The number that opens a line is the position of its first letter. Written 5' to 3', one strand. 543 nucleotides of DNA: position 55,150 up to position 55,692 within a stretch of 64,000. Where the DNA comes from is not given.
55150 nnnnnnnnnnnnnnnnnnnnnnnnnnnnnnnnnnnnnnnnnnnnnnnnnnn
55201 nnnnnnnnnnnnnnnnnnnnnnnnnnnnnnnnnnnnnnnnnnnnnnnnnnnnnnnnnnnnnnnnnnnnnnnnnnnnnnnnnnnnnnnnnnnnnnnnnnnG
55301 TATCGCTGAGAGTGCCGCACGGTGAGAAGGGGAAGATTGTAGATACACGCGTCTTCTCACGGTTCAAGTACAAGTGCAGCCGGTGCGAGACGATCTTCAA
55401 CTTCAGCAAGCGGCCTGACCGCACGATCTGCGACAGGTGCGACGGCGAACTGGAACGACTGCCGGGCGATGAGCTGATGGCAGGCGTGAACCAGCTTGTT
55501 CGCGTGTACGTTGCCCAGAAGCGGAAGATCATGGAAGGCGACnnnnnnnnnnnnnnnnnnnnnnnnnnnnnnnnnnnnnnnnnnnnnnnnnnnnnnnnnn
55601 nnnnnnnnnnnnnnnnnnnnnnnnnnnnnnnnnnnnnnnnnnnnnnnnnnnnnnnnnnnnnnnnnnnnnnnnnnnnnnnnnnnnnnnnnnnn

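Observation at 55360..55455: Zinc-ribbon-like CxxC-X17-CxxC insertion in the RNA polymerase beta subunit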

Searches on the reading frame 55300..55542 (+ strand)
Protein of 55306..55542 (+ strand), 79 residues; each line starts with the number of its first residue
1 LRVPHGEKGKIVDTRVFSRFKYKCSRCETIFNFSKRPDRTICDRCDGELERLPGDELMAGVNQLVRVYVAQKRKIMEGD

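Call 11: find_homologous_proteins(query=window:55306-55542:+, max_evalue=0.001)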
Query seq(79 aa) (79 aa): 57 proteins with E <= 0.001 among 75 candidates.
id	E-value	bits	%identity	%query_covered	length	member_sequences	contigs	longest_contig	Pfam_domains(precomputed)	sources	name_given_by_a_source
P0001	4.6e-12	63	70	51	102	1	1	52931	PF00562.34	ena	-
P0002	1.2e-8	53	44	100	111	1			PF00562.34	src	-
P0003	1.7e-8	52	47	100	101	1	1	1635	PF00562.34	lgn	-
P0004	2.7e-8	51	47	97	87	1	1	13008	PF00562.34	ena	-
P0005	3.0e-8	51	43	100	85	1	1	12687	PF00562.34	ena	-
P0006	4.8e-8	51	47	100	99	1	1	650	PF00562.34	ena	-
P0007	5.9e-8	50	44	100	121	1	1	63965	PF00562.34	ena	-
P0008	6.3e-8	50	44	100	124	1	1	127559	PF00562.34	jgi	jgi:DNA-directed RNA polymerase subunit beta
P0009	7.7e-8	50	47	100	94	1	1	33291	PF00562.34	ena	-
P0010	1.1e-7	49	44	100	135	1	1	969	PF00562.34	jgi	jgi:DNA-directed RNA polymerase subunit beta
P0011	1.7e-7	49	46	100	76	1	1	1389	PF00562.34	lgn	-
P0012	1.8e-7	49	44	100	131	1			PF00562.34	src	-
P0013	2.3e-7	48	43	100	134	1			PF00562.34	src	-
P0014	2.4e-7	48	47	100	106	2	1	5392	PF00562.34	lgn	-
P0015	2.5e-7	48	43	100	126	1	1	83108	PF00562.34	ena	-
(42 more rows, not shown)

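Call 15: search_protein_representatives(protein=window:55300-55518:+)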
Query: 73 residues. Proteins with E-value up to 0.001 (for the whole library): 34; up to 1e-10: 11; up to 1e-30: 0. The best 34 are listed.
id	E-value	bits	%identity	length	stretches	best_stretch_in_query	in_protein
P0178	1.2e-25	104.6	68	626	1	1-73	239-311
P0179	3.8e-23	96.7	64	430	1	2-73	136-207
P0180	6.2e-22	92.9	69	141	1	5-73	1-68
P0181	2.1e-20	88.0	62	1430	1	1-73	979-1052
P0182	7.8e-20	86.2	60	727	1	2-73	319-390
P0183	2.1e-18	81.7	62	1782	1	1-73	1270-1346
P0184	1.3e-17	79.1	66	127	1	18-73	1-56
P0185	1.0e-16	76.3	56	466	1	1-73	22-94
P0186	1.6e-13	66.2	32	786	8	20-72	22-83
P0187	2.4e-13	65.6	51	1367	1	2-73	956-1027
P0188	3.1e-13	65.3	51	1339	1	2-73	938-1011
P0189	1.4e-10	56.9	58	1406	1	2-73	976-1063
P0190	3.0e-09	52.7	52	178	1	1-56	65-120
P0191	5.9e-08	48.6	60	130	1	1-42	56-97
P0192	3.0e-07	46.4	38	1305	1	1-73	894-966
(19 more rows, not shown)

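Call 17: list_cluster_members(proteins=[P0187, P0188, P0192, P0189, P0183, P0181, P0179, P0182, P0178, P0058])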
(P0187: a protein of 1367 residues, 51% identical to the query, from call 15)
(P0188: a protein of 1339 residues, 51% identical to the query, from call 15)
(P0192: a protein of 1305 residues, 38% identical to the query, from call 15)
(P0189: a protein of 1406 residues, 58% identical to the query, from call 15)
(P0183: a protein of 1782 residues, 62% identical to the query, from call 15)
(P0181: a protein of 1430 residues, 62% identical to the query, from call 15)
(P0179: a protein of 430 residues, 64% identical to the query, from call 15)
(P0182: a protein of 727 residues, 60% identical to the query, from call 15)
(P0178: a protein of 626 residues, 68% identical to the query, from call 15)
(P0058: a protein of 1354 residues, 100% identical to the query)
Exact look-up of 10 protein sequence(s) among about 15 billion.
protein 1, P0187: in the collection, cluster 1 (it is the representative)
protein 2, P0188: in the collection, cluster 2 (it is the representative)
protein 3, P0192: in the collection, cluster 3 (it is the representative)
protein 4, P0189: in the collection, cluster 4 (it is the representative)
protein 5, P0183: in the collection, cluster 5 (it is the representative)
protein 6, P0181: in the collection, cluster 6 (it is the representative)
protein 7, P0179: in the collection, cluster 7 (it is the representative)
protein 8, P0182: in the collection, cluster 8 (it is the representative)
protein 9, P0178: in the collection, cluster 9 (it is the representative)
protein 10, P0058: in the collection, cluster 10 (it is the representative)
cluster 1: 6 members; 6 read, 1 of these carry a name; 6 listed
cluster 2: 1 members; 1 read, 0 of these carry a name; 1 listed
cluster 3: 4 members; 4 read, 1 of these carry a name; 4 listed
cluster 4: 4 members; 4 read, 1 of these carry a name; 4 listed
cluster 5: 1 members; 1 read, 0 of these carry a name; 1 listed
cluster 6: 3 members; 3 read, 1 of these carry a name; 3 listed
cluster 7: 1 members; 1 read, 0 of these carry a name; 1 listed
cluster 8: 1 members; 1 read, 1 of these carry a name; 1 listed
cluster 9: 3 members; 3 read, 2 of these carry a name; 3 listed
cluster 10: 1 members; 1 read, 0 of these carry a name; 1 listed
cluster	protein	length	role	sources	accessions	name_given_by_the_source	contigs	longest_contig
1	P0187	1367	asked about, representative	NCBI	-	-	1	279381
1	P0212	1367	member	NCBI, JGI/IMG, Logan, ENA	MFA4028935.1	MAG: hypothetical protein GDYSWBUE_001501 [Candidatus Fervidibacterota bacterium]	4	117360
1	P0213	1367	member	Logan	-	-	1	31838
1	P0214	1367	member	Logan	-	-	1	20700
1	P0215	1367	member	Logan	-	-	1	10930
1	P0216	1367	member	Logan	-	-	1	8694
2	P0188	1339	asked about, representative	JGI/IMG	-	-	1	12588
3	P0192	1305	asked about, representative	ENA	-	-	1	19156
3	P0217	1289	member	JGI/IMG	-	DNA-directed RNA polymerase subunit beta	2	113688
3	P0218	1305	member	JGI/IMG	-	-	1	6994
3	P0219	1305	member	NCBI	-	-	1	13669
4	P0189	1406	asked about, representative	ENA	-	-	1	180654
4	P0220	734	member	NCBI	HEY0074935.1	MAG TPA: DNA-directed RNA polymerase subunit beta, partial [Abditibacteriaceae bacterium]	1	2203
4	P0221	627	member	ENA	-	-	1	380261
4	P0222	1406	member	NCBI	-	-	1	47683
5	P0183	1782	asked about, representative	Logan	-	-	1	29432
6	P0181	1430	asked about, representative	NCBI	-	-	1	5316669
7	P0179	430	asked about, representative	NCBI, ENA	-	-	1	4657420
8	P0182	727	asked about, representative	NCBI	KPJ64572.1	DNA-directed RNA polymerase subunit beta, partial [candidate division KD3-62 bacterium ...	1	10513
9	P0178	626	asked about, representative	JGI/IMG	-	-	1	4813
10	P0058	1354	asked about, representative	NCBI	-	-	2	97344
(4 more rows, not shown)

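Call 33: find_encoding_contigs(protein=P0192, flank=3000, max_places=3)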
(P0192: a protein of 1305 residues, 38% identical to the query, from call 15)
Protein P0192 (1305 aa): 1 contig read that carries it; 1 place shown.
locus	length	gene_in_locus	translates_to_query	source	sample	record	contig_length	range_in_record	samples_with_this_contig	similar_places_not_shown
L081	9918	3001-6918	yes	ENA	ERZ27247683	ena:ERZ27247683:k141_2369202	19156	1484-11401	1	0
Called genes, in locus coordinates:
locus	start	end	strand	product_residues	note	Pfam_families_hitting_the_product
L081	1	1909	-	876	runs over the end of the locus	-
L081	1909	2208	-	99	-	PF03819:MazG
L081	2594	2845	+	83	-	-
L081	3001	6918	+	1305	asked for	PF04563:RNA_pol_Rpb2_1, PF04561:RNA_pol_Rpb2_2, PF04565:RNA_pol_Rpb2_3, PF10385:RNA_pol_Rpb2_45, PF00562:RNA_pol_Rpb2_6, PF04560:RNA_pol_Rpb2_7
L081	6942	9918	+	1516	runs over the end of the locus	PF04997:RNA_pol_Rpb1_1, PF00623:RNA_pol_Rpb1_2, PF04983:RNA_pol_Rpb1_3 (weak), PF05000:RNA_pol_Rpb1_4, PF04998:RNA_pol_Rpb1_5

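Call 60: find_homologous_proteins(query=P0192, max_evalue=1e-100)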
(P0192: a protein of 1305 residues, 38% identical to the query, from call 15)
Query P0192 (1305 aa): 8000 proteins with E <= 1e-100 among 8000 candidates; the best 120 are listed.
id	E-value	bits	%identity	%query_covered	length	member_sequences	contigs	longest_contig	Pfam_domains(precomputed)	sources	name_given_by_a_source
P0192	0.0e+0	2912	100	100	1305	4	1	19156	PF04565.22,PF04561.20,PF04560.26,PF10385.15,PF04563.21,PF00562.34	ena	-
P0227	0.0e+0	2225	75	99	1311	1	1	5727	PF04565.22,PF04561.20,PF04560.26,PF10385.15,PF04563.21,PF00562.34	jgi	-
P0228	0.0e+0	1840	65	98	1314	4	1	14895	PF04565.22,PF04561.20,PF04560.26,PF10385.15,PF04563.21,PF00562.34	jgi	-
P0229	0.0e+0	1832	64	98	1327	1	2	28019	PF04565.22,PF04561.20,PF04560.26,PF10385.15,PF04563.21,PF00562.34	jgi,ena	-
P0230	0.0e+0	1519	56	97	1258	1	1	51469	PF04565.22,PF04561.20,PF04560.26,PF10385.15,PF04563.21,PF00562.34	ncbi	-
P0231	0.0e+0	1486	51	98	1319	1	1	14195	PF04565.22,PF04561.20,PF04560.26,PF10385.15,PF04563.21,PF00562.34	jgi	jgi:DNA-directed RNA polymerase subunit beta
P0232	0.0e+0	1482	54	98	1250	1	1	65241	PF04565.22,PF04561.20,PF04560.26,PF10385.15,PF04563.21,PF00562.34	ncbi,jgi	-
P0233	0.0e+0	1473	54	98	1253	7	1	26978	PF04565.22,PF04561.20,PF04560.26,PF10385.15,PF04563.21,PF00562.34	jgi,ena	-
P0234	0.0e+0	1469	53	99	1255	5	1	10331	PF04565.22,PF04561.20,PF04560.26,PF10385.15,PF04563.21,PF00562.34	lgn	-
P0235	0.0e+0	1467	54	98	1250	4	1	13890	PF04565.22,PF04561.20,PF04560.26,PF10385.15,PF04563.21,PF00562.34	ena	-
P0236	0.0e+0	1466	54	98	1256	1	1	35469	PF04565.22,PF04561.20,PF04560.26,PF10385.15,PF04563.21,PF00562.34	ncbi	-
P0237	0.0e+0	1465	54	98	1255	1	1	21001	PF04565.22,PF04561.20,PF04560.26,PF10385.15,PF04563.21,PF00562.34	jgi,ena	-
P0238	0.0e+0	1462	52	98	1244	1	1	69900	PF04565.22,PF04561.20,PF04560.26,PF10385.15,PF04563.21,PF00562.34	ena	-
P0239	0.0e+0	1458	54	97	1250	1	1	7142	PF04565.22,PF04561.20,PF04560.26,PF10385.15,PF04563.21,PF00562.34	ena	-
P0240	0.0e+0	1458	52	85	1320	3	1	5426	PF04565.22,PF04561.20,PF04560.26,PF10385.15,PF04563.21,PF00562.34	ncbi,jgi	-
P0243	0.0e+0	1437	52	98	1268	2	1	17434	PF04565.22,PF04561.20,PF04560.26,PF10385.15,PF04563.21,PF00562.34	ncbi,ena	-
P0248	0.0e+0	1434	51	97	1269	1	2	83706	PF04565.22,PF04561.20,PF04560.26,PF10385.15,PF04563.21,PF00562.34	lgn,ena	-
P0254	0.0e+0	1424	53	98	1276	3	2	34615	PF04565.22,PF04561.20,PF04560.26,PF10385.15,PF04563.21,PF00562.34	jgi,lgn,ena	-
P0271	0.0e+0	1412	52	97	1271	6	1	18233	PF04565.22,PF04561.20,PF04560.26,PF10385.15,PF04563.21,PF00562.34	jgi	jgi:DNA-directed RNA polymerase subunit beta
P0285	0.0e+0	1409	50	71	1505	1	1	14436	PF04565.22,PF14520.13,PF04561.20,PF03118.22,PF04560.26,PF10385.15,PF26169.1,PF04563.21,PF00562.34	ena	-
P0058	0.0e+0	1408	49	97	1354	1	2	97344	PF04565.22,PF04561.20,PF04560.26,PF10385.15,PF04563.21,PF00562.34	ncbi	-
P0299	0.0e+0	1404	52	98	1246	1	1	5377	PF04565.22,PF04561.20,PF04560.26,PF10385.15,PF04563.21,PF00562.34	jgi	jgi:DNA-directed RNA polymerase subunit beta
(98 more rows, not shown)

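Call 62: list_cluster_members(proteins=[P0254, P0235, P0232, P0233, P0243, P0248, P0271, P0230, P0231, P0299])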
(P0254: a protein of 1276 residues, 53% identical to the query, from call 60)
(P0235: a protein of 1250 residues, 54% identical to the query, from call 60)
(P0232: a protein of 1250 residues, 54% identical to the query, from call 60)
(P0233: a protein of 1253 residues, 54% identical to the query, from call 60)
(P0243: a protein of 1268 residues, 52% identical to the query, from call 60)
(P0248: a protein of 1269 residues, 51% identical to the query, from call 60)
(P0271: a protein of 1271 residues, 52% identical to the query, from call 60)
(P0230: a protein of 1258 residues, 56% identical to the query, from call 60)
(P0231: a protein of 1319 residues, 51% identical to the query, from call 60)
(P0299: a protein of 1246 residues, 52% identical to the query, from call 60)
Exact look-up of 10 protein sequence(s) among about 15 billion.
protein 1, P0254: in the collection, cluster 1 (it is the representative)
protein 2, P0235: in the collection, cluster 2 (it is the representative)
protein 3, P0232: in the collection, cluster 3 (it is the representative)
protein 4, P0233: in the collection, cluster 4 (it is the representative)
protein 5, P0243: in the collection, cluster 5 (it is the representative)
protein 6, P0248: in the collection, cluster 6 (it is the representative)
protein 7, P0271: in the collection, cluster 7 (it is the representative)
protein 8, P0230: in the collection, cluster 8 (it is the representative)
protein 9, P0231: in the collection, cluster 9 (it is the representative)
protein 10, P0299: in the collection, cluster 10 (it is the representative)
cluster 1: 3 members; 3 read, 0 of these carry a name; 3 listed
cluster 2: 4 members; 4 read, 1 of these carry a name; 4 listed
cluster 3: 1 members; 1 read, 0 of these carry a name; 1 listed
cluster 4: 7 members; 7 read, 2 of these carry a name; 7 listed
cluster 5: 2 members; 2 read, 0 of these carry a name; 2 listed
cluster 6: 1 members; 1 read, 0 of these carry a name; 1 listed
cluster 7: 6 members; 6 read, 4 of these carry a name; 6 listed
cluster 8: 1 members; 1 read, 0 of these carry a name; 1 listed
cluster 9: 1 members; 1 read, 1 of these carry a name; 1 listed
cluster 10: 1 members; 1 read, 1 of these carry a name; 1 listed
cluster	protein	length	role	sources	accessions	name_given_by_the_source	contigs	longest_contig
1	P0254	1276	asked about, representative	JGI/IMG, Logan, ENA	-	-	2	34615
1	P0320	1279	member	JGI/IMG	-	-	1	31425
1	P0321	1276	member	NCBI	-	-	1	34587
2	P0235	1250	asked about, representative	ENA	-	-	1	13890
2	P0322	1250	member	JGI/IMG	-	DNA-directed RNA polymerase subunit beta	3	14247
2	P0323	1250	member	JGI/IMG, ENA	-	-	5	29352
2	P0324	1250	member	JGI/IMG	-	-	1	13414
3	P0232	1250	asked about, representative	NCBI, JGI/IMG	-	-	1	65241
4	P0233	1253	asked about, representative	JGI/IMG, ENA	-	-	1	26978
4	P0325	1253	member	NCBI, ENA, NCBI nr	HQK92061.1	MAG TPA: DNA-directed RNA polymerase subunit beta [Armatimonadota bacterium] | DNA-directed RNA polymerase subunit beta [Armatimonadota bacterium]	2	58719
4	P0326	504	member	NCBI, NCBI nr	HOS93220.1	MAG TPA: DNA-directed RNA polymerase subunit beta, partial [Armatimonadota bacterium] | DNA-directed RNA polymerase subunit beta [Armatimonadota bacterium]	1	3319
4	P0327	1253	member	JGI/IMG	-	-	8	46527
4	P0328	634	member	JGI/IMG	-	-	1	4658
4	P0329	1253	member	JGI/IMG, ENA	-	-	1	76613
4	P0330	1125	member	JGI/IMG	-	-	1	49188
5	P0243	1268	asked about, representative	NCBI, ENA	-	-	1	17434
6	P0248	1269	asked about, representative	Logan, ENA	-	-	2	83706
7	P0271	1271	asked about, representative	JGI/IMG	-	DNA-directed RNA polymerase subunit beta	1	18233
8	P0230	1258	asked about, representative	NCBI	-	-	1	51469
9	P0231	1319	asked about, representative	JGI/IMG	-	DNA-directed RNA polymerase subunit beta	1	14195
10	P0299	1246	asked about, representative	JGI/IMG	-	DNA-directed RNA polymerase subunit beta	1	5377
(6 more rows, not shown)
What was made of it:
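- Named members there are Armatimonadota or Armatimonadia (call 62).
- Tried and rejected: Their nearest named relatives are Armatimonadota (calls 60, 62).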

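Call 73: search_protein_families(library=pfam, proteins=[P0285, P0183], max_evalue=0.001)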
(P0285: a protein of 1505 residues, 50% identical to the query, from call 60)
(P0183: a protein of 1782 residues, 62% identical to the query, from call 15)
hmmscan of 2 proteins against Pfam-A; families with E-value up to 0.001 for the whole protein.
P0285 (1505 aa): 10 families
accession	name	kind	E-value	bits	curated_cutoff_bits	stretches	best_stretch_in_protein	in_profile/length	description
PF00562.33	RNA_pol_Rpb2_6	-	2.1e-126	422.4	23.4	2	740-1095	2-311/373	RNA polymerase Rpb2, domain 6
PF04561.19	RNA_pol_Rpb2_2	-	2.5e-28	99.5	21.7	1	369-476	87-190/190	RNA polymerase Rpb2, domain 2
PF04565.21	RNA_pol_Rpb2_3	-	5.4e-28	97.4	21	1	535-603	1-68/68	RNA polymerase Rpb2, domain 3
PF04560.25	RNA_pol_Rpb2_7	-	1.1e-27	96.7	32.1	1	1385-1459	1-85/87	RNA polymerase Rpb2, domain 7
PF10385.14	RNA_pol_Rpb2_45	-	1.2e-25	89.8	28.2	1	613-678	1-66/66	RNA polymerase beta subunit external 1 domain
PF03118.21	RNA_pol_A_CTD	-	3.1e-22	78.5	23.8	2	1228-1287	7-66/67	Bacterial RNA polymerase, alpha chain C terminal domain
PF04563.20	RNA_pol_Rpb2_1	-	1.6e-17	64.1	28.2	1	19-521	1-202/203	RNA polymerase beta subunit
PF14520.12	HHH_5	-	7.8e-06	26.7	27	0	1243-1287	13-56/57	Helix-hairpin-helix domain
PF17283.8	Zn_ribbon_SprT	-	0.00036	20.9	28.1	1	951-983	2-36/38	SprT-like zinc ribbon domain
PF21794.3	RAD51D_N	-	0.00075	20.1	27.3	0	1241-1268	12-39/60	RAD51D, N-terminal domain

P0183 (1782 aa): 6 families
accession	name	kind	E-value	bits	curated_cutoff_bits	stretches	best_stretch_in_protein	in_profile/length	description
PF00562.33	RNA_pol_Rpb2_6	-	5.8e-122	407.8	23.4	2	1104-1435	29-307/373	RNA polymerase Rpb2, domain 6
PF04565.21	RNA_pol_Rpb2_3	-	4.9e-29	100.7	21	1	684-752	1-68/68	RNA polymerase Rpb2, domain 3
PF04560.25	RNA_pol_Rpb2_7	-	1.9e-28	99.1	32.1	1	1679-1754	1-86/87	RNA polymerase Rpb2, domain 7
PF10385.14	RNA_pol_Rpb2_45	-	2.6e-19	69.4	28.2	1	762-828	1-66/66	RNA polymerase beta subunit external 1 domain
PF04563.20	RNA_pol_Rpb2_1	-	6.5e-19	68.7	28.2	1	20-670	2-202/203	RNA polymerase beta subunit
PF04561.19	RNA_pol_Rpb2_2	-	7.8e-17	62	21.7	1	414-508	89-172/190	RNA polymerase Rpb2, domain 2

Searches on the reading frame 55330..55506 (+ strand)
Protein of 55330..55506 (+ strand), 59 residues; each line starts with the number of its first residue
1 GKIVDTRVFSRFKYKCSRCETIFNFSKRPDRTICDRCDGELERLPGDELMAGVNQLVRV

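Call 54: predict_structure(alignment_id=A2)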
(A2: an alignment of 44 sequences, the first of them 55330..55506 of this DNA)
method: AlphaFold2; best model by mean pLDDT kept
length: 59 residues; sequences in the alignment: 44
mean_pLDDT: 70.3   pTM: 0.49
mean pLDDT of the five models: 70.3, 68.8, 68.3, 68.1, 67.0
residues with pLDDT >= 90: 4; 70-90: 31; 50-70: 9; < 50: 15
segments of 3 or more residues with pLDDT < 50: 1-3, 50-59
pLDDT, mean of each block of 10 residues (from residue 1): 49 87 82 87 68 46
secondary structure, 60 per line:
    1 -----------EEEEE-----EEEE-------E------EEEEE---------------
elements in order: E12-16 E22-25 E40-44

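Call 56: fold_search(model_id=the predicted structure, library=pdb)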
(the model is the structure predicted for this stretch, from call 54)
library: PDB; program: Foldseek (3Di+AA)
matches with E <= 10: 458; with E <= 0.001: 0
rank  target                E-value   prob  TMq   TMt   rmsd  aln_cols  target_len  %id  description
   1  4qbi_A                9.1e-02  0.97  0.44  0.14   3.5        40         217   25  Crystal structure of a stable adenylate kinase variant AKlse6 (released 2014-06-25)
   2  9f29_B                9.8e-02  0.97  0.46  0.03   3.7        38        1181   29  Pyrococcus abyssi PolD in complex with Rpa2 winged-helix domain class 1 (composite map) (released 2024-12-04)
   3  2h4j_A                1.1e-01  0.98  0.43  0.12   3.0        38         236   24  Sir2-deacetylated peptide (from enzymatic turnover in crystal) (released 2006-09-05)
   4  9f2a_B                1.1e-01  0.97  0.45  0.03   3.7        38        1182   29  Pyrococcus abyssi PolD in complex with Rpa2 winged-helix domain class 2 (composite map) (released 2024-12-04)
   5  4qbh_B                1.2e-01  0.95  0.44  0.14   3.6        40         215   25  Crystal structure of a stable adenylate kinase variant AKlse5 (released 2014-06-25)
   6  4qbh_A                1.2e-01  0.95  0.44  0.14   3.6        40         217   25  Crystal structure of a stable adenylate kinase variant AKlse5 (released 2014-06-25)
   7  4typ_B                1.4e-01  0.96  0.45  0.15   3.6        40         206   30  Crystal structure of an adenylate kinase mutant--AKm1 (released 2014-11-26)
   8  6gps                  1.4e-01  0.84  0.43  0.10   4.0        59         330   22  CRYSTAL STRUCTURE OF CCR2A IN COMPLEX WITH MK-0812 (released 2019-01-02)
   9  1yc5_A                1.5e-01  0.97  0.43  0.12   3.0        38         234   24  Sir2-p53 peptide-nicotinamide (released 2005-04-26)
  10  4qbf                  1.5e-01  0.95  0.44  0.14   3.8        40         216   30  Crystal structure of a stable adenylate kinase variant AKlse2 (released 2014-06-25)
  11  8q67_B                1.7e-01  0.97  0.50  0.06   2.2        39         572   18  Crystal structure of a homohexameric MCM from M. acidophilum (released 2025-03-12)
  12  3d81_A                1.7e-01  0.96  0.42  0.12   3.0        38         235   24  Sir2-S-alkylamidate complex crystal structure (released 2008-09-30)
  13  4tyq_A                1.8e-01  0.93  0.44  0.14   3.8        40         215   30  Crystal structure of an adenylate kinase mutant--AKm2 (released 2014-11-26)
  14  8q67_C                1.8e-01  0.93  0.47  0.06   2.7        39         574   20  Crystal structure of a homohexameric MCM from M. acidophilum (released 2025-03-12)
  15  3jr3_A                2.0e-01  0.96  0.43  0.12   3.0        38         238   24  Sir2 bound to acetylated peptide (released 2009-09-29)
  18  1zin                  2.1e-01  0.98  0.43  0.13   2.5        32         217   28  ADENYLATE KINASE WITH BOUND AP5A (released 1997-06-16)
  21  5g3y                  2.3e-01  0.96  0.43  0.13   2.7        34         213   26  Crystal structure of adenylate kinase ancestor 1 with Zn and ADP bound (released 2016-12-28)
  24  4qbi_B                2.4e-01  0.93  0.46  0.14   2.9        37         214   24  Crystal structure of a stable adenylate kinase variant AKlse6 (released 2014-06-25)
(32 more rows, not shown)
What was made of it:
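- On Zinc ribbon fold (Cys4, two knuckles, three-stranded sheet): Foldseek top hits are all Cys4 zinc modules (probability 0.95-0.98, TM by query 0.42-0.50), but the best E-value is 0.09 (call 56).
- Foldseek top hits are Cys4 modules of Bacillus adenylate kinase, Sir2, MCM and PolD, with probability 0.95-0.98 (call 56).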

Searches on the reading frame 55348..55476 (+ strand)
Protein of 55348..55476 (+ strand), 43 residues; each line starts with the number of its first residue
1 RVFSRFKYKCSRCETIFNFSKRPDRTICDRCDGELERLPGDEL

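Call 20: search_protein_families(library=pfam, proteins=[window:55348-55476:+], max_evalue=10)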
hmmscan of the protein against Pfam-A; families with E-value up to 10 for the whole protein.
seq(43 aa): 14 families
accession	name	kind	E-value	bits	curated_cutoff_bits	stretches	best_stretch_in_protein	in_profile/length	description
PF09723.15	Zn_ribbon_8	-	0.00017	22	34.4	1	6-38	4-40/41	Zinc ribbon domain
PF05191.20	ADK_lid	-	0.00047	20.4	26.6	1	10-35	4-31/36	Adenylate kinase, active site lid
PF17283.8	Zn_ribbon_SprT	-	0.0011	19.5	28.1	1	5-35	2-34/38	SprT-like zinc ribbon domain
PF01155.25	HypA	-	0.0072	16.8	28.9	1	6-43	69-105/112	Hydrogenase/urease nickel incorporation, metallochaperone, hypA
PF19133.5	DUF5816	-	0.011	16.4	26.9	1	4-33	31-60/72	Family of unknown function (DUF5816)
PF07191.17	Zn_ribbon_6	-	0.012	16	25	1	6-38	15-42/67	Double zinc ribbon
PF04438.22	zf-HIT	-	0.014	15.5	24.7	1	5-15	11-21/30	HIT zinc finger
PF13005.12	zf-IS66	-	0.017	15.9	27.3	2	5-14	37-46/46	zinc-finger binding domain of transposase IS66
PF18439.7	zf_UBZ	-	0.062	13.4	25.6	1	8-19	3-14/32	Ubiquitin-Binding Zinc Finger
PF16046.10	FAM76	-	0.063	13.1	28.5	1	9-35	34-60/298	FAM76 protein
PF19134.6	DUF5817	-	0.073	13.5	31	1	10-33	6-29/57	Domain of unknown function (DUF5817)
PF24458.1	DUF7573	-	0.083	13.3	30.2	1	22-38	8-24/39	Domain of unknown function (DUF7573)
PF24485.1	zf-C2H2_DHX34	-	0.091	13.2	27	1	7-21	1-15/25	DHX34-like, C2H2-type zinc finger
PF10955.13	Fin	-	0.49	11.1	23.7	1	25-39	52-66/76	Anti-sigma-F factor Fin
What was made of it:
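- On Pfam Zn_ribbon_8 (PF09723) / ADK_lid (PF05191) / Zn_ribbon_SprT (PF17283): 22.0 against 34.4; 20.4 against 26.6; 19.5 against 28.1 bits (call 20).
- Closest known: Generic bacterial zinc ribbons. Same: They gave the best Pfam hit, covering profile positions 4-40 of 41 (call 20).
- Pfam gave Zn_ribbon_8 at 1.7e-4, ADK_lid at 4.7e-4 and Zn_ribbon_SprT at 1e-3 (call 20).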
